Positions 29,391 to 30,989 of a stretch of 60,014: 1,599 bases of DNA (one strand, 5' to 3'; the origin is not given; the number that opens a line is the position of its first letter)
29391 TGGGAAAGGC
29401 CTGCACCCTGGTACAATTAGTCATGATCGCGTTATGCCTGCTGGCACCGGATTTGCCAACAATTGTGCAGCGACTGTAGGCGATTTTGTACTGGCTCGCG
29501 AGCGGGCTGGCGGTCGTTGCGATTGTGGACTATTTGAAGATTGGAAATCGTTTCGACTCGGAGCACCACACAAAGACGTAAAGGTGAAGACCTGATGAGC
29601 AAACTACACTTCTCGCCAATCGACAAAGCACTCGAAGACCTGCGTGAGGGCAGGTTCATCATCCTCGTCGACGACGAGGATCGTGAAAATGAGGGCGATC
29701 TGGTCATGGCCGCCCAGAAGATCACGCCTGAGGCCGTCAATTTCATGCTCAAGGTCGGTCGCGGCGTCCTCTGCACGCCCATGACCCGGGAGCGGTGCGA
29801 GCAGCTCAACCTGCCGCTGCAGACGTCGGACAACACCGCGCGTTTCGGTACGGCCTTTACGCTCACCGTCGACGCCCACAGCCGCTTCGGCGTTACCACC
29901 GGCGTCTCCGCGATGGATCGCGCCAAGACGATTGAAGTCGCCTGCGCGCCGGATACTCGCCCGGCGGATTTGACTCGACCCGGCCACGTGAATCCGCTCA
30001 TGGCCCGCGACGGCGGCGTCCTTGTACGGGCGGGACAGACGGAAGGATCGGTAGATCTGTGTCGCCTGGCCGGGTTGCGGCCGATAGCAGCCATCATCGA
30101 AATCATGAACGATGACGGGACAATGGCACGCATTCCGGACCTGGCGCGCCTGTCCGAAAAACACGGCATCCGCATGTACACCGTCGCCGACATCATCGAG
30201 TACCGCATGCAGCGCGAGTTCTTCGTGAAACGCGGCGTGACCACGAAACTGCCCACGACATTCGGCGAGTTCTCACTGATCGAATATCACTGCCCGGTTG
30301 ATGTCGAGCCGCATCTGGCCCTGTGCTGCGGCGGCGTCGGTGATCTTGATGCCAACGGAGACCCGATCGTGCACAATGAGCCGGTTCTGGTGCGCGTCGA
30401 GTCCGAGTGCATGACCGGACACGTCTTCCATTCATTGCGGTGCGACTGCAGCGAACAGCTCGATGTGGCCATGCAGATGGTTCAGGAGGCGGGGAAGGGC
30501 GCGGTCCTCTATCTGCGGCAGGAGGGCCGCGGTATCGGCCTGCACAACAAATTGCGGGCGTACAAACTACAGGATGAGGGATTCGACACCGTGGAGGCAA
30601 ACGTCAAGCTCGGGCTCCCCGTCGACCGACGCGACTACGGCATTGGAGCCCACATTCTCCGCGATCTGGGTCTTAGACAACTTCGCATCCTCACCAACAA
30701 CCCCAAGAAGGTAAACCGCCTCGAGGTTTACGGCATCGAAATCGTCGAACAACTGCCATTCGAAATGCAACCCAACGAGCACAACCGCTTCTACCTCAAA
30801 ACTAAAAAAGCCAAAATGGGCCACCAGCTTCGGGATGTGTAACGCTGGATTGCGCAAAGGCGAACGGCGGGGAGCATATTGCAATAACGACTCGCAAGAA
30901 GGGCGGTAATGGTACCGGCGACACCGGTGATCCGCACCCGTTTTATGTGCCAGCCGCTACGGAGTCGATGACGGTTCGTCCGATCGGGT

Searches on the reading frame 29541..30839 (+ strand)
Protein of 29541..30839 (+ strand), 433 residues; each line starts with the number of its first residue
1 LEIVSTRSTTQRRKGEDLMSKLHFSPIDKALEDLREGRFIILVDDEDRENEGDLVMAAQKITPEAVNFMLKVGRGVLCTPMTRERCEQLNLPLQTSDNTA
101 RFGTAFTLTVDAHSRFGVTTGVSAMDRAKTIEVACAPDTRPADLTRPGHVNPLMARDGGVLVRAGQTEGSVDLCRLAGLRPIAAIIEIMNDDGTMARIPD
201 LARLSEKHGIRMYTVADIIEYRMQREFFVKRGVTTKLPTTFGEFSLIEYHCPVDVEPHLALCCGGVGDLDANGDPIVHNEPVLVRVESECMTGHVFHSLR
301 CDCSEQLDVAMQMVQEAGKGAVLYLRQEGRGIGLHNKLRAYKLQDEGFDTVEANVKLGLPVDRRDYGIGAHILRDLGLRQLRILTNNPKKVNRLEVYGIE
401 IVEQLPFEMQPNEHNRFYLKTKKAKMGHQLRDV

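Call 79: search_protein_families(library=pfam, proteins=[window:29541-30839:+], max_evalue=0.01)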
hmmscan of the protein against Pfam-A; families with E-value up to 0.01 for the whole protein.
window:29541-30839:+ (433 aa): 2 families
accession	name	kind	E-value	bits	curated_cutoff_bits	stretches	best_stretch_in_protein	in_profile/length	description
PF00926.24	DHBP_synthase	-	2.6e-80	268.9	26.4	1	29-221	2-191/191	3,4-dihydroxy-2-butanone 4-phosphate synthase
PF00925.25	GTP_cyclohydro2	-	5.7e-64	215.1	23.3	1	233-406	4-165/165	GTP cyclohydrolase II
